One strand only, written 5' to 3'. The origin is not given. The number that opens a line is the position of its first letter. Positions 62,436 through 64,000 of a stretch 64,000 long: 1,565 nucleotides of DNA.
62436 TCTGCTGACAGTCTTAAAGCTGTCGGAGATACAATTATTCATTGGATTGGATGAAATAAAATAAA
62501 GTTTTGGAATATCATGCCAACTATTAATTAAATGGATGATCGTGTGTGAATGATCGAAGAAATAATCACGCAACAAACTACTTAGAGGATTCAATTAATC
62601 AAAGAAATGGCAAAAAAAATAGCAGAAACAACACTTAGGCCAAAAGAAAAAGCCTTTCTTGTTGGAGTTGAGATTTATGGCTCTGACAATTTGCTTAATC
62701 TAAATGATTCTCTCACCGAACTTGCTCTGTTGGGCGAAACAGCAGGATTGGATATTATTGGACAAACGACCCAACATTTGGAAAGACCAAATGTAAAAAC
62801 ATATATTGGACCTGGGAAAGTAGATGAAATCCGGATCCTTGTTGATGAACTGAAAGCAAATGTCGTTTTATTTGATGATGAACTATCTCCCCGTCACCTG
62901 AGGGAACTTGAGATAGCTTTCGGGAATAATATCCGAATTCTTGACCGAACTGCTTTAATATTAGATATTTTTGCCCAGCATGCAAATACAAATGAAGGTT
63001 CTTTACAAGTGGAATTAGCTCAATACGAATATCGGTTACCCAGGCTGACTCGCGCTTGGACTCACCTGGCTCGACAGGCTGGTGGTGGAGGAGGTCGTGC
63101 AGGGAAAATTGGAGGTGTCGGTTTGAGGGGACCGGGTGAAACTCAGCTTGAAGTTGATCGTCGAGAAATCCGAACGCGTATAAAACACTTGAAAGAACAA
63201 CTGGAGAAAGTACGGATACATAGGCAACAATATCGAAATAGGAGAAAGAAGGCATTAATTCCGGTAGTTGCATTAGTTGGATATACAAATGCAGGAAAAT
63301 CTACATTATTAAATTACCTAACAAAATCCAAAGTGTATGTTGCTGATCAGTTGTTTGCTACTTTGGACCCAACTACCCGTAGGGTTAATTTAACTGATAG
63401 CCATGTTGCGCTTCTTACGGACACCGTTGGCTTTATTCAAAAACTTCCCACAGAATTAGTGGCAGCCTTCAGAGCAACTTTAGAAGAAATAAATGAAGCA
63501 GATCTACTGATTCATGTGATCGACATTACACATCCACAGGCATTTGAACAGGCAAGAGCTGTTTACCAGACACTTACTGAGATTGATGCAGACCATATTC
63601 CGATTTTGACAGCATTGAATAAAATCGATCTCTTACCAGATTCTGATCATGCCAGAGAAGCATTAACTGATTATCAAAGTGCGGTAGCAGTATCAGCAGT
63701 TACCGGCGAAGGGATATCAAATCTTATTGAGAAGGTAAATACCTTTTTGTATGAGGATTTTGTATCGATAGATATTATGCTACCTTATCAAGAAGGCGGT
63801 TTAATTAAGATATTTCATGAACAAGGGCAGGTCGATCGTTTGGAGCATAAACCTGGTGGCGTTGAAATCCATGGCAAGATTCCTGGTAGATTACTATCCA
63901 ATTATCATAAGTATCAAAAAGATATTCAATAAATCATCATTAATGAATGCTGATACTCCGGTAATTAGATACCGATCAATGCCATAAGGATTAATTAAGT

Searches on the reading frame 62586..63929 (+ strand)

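Call 40: search_protein_families(library=pfam, max_evalue=0.00001, proteins=[window:62586-63929:+])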
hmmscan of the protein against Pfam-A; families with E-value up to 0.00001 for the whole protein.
seq(448 aa): 8 families
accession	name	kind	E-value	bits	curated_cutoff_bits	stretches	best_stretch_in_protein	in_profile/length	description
PF16360.10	GTP-bdg_M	-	3.7e-30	104.7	29.5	1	132-220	1-79/79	GTP-binding GTPase Middle Region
PF13167.11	GTP-bdg_N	-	4.5e-27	94.9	25.4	1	41-130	2-89/89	GTP-binding GTPase N-terminal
PF01926.29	MMR_HSR1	-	4.4e-23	82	21.9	1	228-346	2-113/113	50S ribosome-binding GTPase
PF02421.24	FeoB_N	-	7.8e-09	35.7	27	1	228-383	3-155/156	Ferrous iron transport protein B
PF03193.22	RsgA_GTPase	-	1.1e-08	35.5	30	0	194-283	74-168/174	RsgA GTPase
PF19275.4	HflX_C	-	5.4e-08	33.2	26.4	1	363-429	9-76/102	HflX C-terminal domain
PF00071.28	Ras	-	3.2e-06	27.2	21.6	1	228-351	2-118/162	Ras family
PF00025.27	Arf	-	4.3e-06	26.8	22.3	0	229-383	18-169/174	ADP-ribosylation factor family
